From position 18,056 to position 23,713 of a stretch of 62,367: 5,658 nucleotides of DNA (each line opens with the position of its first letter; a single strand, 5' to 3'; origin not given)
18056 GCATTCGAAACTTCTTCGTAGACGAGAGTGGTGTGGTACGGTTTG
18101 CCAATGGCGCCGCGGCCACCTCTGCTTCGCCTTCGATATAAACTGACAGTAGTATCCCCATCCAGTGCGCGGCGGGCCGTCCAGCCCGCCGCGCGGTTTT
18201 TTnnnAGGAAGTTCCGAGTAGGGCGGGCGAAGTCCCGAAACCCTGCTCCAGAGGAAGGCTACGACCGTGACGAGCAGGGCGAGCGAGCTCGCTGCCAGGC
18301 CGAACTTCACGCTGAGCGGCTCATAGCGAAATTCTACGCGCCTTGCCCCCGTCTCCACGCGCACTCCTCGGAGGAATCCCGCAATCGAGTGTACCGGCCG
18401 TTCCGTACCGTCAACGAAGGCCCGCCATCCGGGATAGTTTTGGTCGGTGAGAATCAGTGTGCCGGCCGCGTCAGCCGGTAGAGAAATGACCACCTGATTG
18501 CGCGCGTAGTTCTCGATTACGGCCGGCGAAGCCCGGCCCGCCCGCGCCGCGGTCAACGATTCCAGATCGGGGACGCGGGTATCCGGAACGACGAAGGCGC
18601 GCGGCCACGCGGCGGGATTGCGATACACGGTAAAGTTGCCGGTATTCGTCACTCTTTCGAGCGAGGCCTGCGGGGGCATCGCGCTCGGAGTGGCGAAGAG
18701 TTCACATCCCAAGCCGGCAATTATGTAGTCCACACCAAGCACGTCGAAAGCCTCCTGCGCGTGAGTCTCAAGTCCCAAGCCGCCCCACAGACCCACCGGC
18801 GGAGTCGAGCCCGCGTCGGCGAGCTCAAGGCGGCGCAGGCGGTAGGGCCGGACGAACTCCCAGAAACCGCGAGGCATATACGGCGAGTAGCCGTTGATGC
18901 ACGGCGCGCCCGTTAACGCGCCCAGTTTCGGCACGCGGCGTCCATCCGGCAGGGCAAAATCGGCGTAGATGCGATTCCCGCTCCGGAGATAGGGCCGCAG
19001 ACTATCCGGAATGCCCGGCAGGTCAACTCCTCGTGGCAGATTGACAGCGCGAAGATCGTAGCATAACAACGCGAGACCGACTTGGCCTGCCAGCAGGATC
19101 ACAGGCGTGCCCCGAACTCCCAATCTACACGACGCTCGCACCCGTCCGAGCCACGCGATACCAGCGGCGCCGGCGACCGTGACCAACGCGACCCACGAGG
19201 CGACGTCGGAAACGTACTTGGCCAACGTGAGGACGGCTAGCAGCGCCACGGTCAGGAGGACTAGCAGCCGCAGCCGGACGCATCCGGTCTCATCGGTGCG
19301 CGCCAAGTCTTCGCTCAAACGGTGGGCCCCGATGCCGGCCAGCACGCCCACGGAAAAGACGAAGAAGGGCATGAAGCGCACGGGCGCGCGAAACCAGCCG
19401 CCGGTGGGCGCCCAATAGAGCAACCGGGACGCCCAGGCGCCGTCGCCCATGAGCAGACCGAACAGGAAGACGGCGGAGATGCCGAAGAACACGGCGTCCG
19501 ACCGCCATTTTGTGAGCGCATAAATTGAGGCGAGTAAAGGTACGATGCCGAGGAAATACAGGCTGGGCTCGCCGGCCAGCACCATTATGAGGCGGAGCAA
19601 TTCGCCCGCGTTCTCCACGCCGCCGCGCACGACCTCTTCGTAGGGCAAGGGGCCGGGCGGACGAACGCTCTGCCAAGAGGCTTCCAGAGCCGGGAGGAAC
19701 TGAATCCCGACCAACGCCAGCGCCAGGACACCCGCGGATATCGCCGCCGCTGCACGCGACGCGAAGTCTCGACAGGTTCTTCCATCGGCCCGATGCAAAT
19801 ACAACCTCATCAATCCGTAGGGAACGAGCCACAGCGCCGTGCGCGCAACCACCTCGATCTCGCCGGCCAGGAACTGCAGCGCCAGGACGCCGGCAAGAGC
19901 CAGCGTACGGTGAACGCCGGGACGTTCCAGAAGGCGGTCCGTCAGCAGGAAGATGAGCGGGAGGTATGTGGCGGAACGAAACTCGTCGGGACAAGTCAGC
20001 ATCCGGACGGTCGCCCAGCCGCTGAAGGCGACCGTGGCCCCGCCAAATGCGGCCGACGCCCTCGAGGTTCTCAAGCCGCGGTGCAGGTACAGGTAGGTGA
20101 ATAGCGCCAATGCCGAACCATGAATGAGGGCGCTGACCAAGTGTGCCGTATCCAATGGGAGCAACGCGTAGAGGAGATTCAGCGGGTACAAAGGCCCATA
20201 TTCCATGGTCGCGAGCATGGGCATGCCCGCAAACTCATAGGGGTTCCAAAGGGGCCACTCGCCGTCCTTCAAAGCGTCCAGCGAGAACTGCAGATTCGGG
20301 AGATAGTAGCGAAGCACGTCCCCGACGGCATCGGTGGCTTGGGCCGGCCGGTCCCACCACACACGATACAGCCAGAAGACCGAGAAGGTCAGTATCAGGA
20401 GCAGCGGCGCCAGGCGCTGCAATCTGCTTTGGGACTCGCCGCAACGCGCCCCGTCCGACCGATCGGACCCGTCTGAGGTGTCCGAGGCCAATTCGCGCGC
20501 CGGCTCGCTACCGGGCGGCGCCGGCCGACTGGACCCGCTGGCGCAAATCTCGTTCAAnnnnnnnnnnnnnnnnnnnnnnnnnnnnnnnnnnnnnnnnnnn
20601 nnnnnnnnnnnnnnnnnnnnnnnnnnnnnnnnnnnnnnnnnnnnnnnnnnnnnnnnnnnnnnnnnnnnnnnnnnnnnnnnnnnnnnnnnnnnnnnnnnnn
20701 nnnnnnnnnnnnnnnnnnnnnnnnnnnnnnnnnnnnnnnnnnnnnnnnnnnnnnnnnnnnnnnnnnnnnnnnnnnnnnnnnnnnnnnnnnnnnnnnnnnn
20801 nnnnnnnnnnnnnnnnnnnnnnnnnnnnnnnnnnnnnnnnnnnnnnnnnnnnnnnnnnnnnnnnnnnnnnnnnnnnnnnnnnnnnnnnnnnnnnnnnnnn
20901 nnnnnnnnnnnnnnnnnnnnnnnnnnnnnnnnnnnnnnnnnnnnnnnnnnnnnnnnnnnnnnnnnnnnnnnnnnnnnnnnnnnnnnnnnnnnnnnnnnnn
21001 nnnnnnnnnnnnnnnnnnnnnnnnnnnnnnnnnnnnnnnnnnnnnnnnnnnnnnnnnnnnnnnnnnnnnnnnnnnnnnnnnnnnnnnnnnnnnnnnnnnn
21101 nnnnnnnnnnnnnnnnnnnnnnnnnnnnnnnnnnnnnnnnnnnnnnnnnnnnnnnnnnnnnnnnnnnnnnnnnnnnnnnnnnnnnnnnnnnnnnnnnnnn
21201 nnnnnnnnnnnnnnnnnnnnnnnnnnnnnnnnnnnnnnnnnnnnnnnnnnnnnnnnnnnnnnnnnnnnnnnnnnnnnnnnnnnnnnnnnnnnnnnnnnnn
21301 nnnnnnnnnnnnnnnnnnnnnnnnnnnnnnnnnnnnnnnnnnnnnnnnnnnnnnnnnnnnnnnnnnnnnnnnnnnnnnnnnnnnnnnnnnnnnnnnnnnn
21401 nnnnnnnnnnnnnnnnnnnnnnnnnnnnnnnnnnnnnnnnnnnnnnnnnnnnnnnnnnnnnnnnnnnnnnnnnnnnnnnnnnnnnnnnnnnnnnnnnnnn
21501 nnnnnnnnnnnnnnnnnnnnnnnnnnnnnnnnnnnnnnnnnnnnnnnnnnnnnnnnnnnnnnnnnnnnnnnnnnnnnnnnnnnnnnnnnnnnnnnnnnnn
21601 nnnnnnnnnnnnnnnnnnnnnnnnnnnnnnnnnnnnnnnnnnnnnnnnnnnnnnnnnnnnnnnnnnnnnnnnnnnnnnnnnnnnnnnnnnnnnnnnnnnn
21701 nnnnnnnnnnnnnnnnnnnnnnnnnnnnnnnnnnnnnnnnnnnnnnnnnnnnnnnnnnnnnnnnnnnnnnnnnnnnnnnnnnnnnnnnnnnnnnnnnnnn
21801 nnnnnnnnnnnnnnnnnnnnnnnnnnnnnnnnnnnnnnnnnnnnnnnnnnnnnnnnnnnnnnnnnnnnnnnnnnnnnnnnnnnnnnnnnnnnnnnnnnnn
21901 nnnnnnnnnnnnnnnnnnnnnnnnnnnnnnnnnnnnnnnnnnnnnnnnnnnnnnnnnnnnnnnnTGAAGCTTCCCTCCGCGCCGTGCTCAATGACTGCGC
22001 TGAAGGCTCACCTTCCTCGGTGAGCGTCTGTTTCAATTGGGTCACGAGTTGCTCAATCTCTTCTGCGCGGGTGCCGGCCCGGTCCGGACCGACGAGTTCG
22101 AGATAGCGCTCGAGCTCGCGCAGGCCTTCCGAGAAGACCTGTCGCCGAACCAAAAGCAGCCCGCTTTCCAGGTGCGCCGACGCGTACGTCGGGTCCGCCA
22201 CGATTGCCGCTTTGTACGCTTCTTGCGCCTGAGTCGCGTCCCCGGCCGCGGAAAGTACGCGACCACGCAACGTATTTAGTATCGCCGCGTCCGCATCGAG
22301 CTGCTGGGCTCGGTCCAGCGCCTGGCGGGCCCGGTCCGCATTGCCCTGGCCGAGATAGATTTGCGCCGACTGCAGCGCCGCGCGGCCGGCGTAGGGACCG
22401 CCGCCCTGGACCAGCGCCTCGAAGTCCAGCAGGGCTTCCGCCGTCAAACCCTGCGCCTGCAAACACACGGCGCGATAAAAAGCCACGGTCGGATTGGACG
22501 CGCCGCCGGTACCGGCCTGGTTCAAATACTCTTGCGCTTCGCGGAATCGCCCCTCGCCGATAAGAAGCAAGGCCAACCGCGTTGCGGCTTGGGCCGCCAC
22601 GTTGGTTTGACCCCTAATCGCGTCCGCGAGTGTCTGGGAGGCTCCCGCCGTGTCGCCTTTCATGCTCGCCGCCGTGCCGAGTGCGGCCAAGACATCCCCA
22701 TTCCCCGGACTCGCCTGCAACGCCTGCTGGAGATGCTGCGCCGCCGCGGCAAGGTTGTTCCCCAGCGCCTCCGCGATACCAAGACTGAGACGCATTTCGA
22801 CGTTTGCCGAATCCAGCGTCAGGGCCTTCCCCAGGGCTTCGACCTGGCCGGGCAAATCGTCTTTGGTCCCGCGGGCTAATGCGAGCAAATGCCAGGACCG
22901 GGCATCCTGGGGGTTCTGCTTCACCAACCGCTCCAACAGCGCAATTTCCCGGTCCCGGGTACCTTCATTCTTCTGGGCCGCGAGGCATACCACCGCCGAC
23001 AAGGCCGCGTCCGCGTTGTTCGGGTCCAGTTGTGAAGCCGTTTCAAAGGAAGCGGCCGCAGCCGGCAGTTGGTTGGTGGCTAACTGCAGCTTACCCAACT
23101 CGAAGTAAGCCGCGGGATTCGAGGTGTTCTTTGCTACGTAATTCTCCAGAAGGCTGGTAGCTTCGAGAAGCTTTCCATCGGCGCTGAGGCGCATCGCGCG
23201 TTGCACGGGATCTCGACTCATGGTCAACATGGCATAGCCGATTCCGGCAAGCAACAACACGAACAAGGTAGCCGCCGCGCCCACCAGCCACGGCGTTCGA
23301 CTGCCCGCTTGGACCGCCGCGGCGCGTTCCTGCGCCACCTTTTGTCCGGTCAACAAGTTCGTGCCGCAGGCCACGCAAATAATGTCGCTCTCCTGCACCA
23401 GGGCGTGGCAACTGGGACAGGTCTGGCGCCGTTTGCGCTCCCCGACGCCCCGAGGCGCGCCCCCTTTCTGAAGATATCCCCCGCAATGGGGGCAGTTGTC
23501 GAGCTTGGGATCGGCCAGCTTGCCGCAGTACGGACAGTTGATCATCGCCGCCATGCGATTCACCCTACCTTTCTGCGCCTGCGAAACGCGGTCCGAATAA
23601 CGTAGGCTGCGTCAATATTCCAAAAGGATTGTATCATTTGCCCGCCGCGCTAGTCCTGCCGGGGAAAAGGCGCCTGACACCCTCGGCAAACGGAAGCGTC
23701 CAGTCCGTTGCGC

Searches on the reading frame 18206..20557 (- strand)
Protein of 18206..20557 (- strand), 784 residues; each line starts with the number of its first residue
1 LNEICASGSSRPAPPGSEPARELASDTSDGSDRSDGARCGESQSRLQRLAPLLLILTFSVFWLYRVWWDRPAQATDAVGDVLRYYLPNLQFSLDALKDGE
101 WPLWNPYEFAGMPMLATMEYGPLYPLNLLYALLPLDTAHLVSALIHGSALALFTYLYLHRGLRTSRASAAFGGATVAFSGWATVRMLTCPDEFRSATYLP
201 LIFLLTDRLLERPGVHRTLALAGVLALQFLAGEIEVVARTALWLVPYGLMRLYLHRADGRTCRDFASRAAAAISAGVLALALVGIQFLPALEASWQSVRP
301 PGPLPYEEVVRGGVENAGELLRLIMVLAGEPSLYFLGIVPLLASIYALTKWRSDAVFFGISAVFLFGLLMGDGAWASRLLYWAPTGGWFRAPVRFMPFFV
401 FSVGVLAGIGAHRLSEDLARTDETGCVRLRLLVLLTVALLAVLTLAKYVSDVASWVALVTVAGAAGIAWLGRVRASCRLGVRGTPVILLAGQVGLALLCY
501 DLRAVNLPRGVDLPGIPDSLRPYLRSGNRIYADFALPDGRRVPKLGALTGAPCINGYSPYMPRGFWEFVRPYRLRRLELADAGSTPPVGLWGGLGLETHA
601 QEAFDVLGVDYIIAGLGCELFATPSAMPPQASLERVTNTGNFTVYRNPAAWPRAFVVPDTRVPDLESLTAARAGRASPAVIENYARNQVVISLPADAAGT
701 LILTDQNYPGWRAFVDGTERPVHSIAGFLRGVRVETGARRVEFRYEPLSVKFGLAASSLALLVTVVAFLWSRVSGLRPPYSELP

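Call 82: search_protein_families(library=pfam, proteins=[window:18206-20557:-], max_evalue=0.00001)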
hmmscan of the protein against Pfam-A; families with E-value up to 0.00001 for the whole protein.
window:18206-20557:- (784 aa): 1 family
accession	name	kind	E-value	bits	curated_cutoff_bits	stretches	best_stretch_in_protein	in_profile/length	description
PF09586.16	YfhO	-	6.3e-13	48.4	28.5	0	675-755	751-833/835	Bacterial membrane protein YfhO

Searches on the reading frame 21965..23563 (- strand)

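Call 82: search_protein_families(library=pfam, proteins=[window:21965-23563:-], max_evalue=0.00001)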
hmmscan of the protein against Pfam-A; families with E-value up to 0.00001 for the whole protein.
window:21965-23563:- (533 aa): 13 families
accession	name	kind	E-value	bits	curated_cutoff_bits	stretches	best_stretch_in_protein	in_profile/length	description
PF14559.12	TPR_19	-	8.5e-25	87.3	25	1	270-322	6-58/68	Tetratricopeptide repeat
PF13432.12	TPR_16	-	4.3e-20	72.2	32.7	0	155-221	2-65/65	Tetratricopeptide repeat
PF13428.12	TPR_14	-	9.5e-17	60.3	23.5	0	196-228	10-42/44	Tetratricopeptide repeat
PF13414.12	TPR_11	-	4.4e-16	58.7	26.8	0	434-471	1-38/42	TPR repeat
PF23914.1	TPR_CcmH_CycH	-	5.3e-16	59.3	42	1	144-237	44-137/158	Cytochrome c-type biogenesis protein H TPR domain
PF07719.23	TPR_2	-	6.4e-16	57.5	27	0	150-183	1-34/34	Tetratricopeptide repeat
PF13181.12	TPR_8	-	5.2e-15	54.7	25.7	0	395-425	3-33/34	Tetratricopeptide repeat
PF13431.12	TPR_17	-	5.9e-12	45.3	24.4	0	278-308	2-32/34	Tetratricopeptide repeat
PF00515.34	TPR_1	-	6e-11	42.1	27.8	0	151-183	2-34/34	Tetratricopeptide repeat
PF13248.11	Zn_ribbon_3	-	1.4e-10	40.6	27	0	6-28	1-23/26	zinc-ribbon domain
PF13371.12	TPR_9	-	1.2e-09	38.5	35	0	452-505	20-70/73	Tetratricopeptide repeat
PF25062.1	ARM_TT21_N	-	2.1e-08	34.6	40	0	336-385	6-54/222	Tetratricopeptide repeat protein 21 N-terminal ARM repeat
PF12773.13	DZR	-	7.8e-07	29.6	27.3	1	10-67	1-45/45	Double zinc ribbon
